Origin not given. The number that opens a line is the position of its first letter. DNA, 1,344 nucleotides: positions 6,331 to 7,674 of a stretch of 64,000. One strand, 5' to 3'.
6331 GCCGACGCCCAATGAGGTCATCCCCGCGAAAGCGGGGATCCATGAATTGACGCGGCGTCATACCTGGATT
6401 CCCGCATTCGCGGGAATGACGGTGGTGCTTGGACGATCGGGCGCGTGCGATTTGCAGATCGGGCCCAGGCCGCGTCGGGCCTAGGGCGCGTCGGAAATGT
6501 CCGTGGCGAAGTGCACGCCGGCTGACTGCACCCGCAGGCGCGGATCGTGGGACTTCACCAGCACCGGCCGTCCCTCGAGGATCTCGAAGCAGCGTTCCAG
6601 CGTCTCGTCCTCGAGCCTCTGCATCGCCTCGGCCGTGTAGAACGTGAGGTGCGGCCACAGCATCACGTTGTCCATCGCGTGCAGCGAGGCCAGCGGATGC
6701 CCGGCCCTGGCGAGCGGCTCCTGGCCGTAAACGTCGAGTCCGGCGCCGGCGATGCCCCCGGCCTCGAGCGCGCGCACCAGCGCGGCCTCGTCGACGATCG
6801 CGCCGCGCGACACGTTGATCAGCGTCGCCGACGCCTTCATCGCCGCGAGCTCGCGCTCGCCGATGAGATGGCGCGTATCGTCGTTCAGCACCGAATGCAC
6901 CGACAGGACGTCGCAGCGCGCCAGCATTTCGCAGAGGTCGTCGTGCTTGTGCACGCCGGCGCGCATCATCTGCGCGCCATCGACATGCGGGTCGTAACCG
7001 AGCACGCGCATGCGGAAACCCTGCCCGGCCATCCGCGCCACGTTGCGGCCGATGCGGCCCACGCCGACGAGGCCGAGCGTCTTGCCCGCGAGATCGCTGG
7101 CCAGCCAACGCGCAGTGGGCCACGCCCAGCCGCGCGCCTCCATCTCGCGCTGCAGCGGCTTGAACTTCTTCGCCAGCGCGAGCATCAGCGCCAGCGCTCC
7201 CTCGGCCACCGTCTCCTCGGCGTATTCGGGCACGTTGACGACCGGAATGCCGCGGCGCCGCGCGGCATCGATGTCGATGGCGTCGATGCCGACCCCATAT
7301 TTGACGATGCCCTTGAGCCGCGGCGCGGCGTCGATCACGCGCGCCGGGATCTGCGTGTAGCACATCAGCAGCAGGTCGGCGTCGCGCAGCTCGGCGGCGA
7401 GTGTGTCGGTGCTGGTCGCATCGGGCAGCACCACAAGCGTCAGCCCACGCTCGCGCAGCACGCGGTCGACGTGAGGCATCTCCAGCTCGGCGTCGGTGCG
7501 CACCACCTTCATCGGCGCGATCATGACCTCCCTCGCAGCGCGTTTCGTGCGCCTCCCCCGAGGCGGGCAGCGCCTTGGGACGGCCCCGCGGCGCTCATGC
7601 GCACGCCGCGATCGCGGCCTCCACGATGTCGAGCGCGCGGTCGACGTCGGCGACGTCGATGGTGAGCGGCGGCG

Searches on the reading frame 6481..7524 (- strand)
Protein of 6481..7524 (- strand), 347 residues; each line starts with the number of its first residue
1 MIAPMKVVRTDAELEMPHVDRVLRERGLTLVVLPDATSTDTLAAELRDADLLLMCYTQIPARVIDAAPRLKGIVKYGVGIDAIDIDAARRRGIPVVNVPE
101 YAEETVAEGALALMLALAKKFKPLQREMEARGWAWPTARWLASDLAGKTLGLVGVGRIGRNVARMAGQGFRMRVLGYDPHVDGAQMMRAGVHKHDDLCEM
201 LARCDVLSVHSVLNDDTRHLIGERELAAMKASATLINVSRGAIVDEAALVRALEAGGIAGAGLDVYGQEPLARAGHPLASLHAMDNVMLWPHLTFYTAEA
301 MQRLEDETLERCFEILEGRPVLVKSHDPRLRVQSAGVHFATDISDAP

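Call 7: search_protein_families(library=pfam, proteins=[window:6481-7524:-])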
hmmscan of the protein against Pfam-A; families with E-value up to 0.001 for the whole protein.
window:6481-7524:- (347 aa): 3 families
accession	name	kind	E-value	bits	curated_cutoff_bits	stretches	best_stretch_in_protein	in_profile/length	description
PF02826.25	2-Hacid_dh_C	-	7.3e-54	182.3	25.1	1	111-293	1-177/178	D-isomer specific 2-hydroxyacid dehydrogenase, NAD binding domain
PF00389.36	2-Hacid_dh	-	1.1e-26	93.5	24.6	1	21-321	13-129/134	D-isomer specific 2-hydroxyacid dehydrogenase, catalytic domain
PF03446.21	NAD_binding_2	-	0.00059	20.3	21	0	150-276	2-130/161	NAD binding domain of 6-phosphogluconate dehydrogenase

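Call 8: search_protein_families(library=ncbifam, proteins=[window:6481-7524:-])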
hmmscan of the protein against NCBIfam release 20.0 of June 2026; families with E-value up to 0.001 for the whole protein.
window:6481-7524:- (347 aa): 21 families
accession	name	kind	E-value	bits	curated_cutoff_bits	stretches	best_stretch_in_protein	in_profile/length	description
TIGR01327.1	PGDH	equivalog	1.7e-73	248.2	454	1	22-321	15-306/525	phosphoglycerate dehydrogenase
NF009714.1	PRK13243.1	equivalog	1.8e-59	201.7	455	1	36-305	33-302/332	glyoxylate reductase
NF005069.0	PRK06487.1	equivalog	4.4e-56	190.3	448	1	15-321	15-316/320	2-hydroxyacid dehydrogenase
NF008759.0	PRK11790.1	equivalog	3.5e-52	177.4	404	1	21-311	26-312/410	phosphoglycerate dehydrogenase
NF006263.0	PRK08410.1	equivalog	7e-51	173.5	389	1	32-311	26-302/311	D-2-hydroxyacid dehydrogenase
NF011938.0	PRK15409.1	equivalog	1.1e-49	169.3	492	1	38-318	35-311/324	glyoxylate/hydroxypyruvate reductase GhrB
NF005387.0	PRK06932.1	equivalog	6.3e-46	156.8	492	1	35-310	31-304/314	2-hydroxyacid dehydrogenase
NF005750.0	PRK07574.1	equivalog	2.9e-45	155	329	1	21-321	62-362/386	NAD-dependent formate dehydrogenase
NF041369.1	Dhydh_Halo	equivalog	7.5e-41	140.3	400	1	78-306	64-285/305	D-2-hydroxyacid dehydrogenase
NF000492.1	vanH_gen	exception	2.7e-40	138.4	540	1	72-314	69-309/312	D-lactate dehydrogenase VanH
NF006374.0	PRK08605.1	subfamily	2.5e-37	128.7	356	1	70-317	70-323/332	D-lactate dehydrogenase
NF000004.1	vanH-D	exception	1.4e-31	109.8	550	1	71-314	74-315/323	D-lactate dehydrogenase VanH-D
NF000371.1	vanH_Agroup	exception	1.7e-31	109.6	700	1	71-314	73-314/322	VanH-A/VanH-Pt family D-lactate dehydrogenase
NF009127.0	PRK12480.1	equivalog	3.2e-30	105.3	579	1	70-316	70-320/330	D-lactate dehydrogenase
NF000151.1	vanH-Ac1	exception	7.9e-30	104.3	750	1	75-318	108-350/351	D-lactate dehydrogenase VanH-Ac1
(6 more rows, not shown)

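Call 73: list_cluster_members(proteins=[L083:13340-14377:+, window:6481-7524:-])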
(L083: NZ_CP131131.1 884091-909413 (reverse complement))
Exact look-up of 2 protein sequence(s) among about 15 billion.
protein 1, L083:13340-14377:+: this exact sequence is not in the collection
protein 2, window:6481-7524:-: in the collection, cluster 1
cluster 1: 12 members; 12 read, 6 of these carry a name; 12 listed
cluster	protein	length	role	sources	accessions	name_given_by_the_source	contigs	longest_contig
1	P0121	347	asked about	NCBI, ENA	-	-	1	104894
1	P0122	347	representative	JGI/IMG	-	D-3-phosphoglycerate dehydrogenase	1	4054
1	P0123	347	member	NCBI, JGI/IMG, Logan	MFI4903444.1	MAG: 2-hydroxyacid dehydrogenase [Burkholderiales bacterium] | D-3-phosphoglycerate dehydrogenase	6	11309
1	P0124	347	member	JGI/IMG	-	D-3-phosphoglycerate dehydrogenase / 2-oxoglutarate reductase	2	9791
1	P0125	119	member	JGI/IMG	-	D-3-phosphoglycerate dehydrogenase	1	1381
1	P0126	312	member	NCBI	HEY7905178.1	MAG TPA: C-terminal binding protein, partial [Casimicrobiaceae bacterium]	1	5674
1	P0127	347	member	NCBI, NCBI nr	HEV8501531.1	MAG TPA: C-terminal binding protein [Casimicrobiaceae bacterium] | C-terminal binding protein [Casimicrobiaceae bacterium]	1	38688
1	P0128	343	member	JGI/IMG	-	-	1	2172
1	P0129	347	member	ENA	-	-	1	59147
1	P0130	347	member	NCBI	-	-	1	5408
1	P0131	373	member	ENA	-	-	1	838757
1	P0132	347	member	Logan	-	-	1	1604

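Call 76: find_homologous_proteins(query=window:6481-7524:-, max_evalue=1e-40)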
Query window:6481-7524:- (347 aa): 5346 proteins with E <= 1e-40 among 8000 candidates; the best 120 are listed.
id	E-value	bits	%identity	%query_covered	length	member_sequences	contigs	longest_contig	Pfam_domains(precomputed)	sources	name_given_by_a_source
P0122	5.8e-212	721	94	100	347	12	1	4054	PF03446.22,PF00389.37,PF02826.26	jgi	jgi:D-3-phosphoglycerate dehydrogenase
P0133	4.6e-193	659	88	99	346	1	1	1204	PF00389.37,PF02826.26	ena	-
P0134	7.2e-185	632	87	97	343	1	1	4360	PF00389.37,PF02826.26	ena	-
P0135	1.0e-176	605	82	97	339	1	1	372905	PF00389.37,PF02826.26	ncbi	-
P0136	9.0e-174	595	83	96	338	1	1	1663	PF00389.37,PF02826.26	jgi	jgi:D-3-phosphoglycerate dehydrogenase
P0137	2.1e-173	594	79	98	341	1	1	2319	PF00389.37,PF02826.26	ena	-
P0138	3.8e-172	590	79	98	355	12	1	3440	PF00389.37,PF02826.26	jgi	jgi:D-3-phosphoglycerate dehydrogenase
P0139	1.6e-171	588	80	97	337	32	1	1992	PF00389.37,PF02826.26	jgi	jgi:D-3-phosphoglycerate dehydrogenase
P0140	2.7e-171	587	80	97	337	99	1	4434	PF00389.37,PF02826.26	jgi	jgi:D-3-phosphoglycerate dehydrogenase / 2-oxoglutarate reductase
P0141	8.7e-171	585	79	98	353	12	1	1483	PF00389.37,PF02826.26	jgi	jgi:D-3-phosphoglycerate dehydrogenase / 2-oxoglutarate reductase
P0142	2.4e-170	584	80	97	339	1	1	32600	PF00389.37,PF02826.26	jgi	jgi:D-3-phosphoglycerate dehydrogenase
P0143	4.5e-170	583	78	97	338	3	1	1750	PF00389.37,PF02826.26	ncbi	-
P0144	9.5e-170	582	80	97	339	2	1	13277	PF00389.37,PF02826.26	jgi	jgi:D-3-phosphoglycerate dehydrogenase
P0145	1.1e-169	582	79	97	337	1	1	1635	PF00389.37,PF02826.26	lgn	-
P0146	1.1e-169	582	81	96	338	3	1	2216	PF00389.37,PF02826.26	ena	-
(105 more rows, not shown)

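Call 77: find_encoding_contigs(protein=P0135, flank=10000, max_places=2)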
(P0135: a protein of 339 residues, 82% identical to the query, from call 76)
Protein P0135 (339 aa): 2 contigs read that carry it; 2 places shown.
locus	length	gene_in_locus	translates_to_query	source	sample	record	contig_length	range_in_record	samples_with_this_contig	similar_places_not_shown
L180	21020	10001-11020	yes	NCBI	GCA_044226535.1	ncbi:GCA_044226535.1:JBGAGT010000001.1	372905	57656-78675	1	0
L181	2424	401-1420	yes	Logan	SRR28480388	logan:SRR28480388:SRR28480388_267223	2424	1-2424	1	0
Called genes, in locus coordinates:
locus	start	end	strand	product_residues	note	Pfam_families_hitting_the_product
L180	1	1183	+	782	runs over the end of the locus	PF00672:HAMP, PF00990:GGDEF, PF00563:EAL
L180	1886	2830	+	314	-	PF00248:Aldo_ket_red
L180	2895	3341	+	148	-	PF21352:Zn_ribbon_Thio2, PF00578:AhpC-TSA (weak), PF00085:Thioredoxin, PF13098:Thioredoxin_2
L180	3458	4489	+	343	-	PF01547:SBP_bac_1, PF13531:SBP_bac_11, PF13416:SBP_bac_8, PF13343:SBP_bac_6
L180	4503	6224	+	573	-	PF00528:BPD_transp_1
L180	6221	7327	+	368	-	PF00005:ABC_tran, PF08402:TOBE_2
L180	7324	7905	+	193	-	-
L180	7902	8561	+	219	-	PF01791:DeoC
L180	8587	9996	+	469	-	PF00202:Aminotran_3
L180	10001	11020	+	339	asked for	PF00389:2-Hacid_dh, PF02826:2-Hacid_dh_C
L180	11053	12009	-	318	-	PF00126:HTH_1, PF03466:LysR_substrate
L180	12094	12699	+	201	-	-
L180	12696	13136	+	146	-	-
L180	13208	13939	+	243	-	PF07298:NnrU (weak)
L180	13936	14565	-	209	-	PF12804:NTP_transf_3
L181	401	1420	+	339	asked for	PF00389:2-Hacid_dh, PF02826:2-Hacid_dh_C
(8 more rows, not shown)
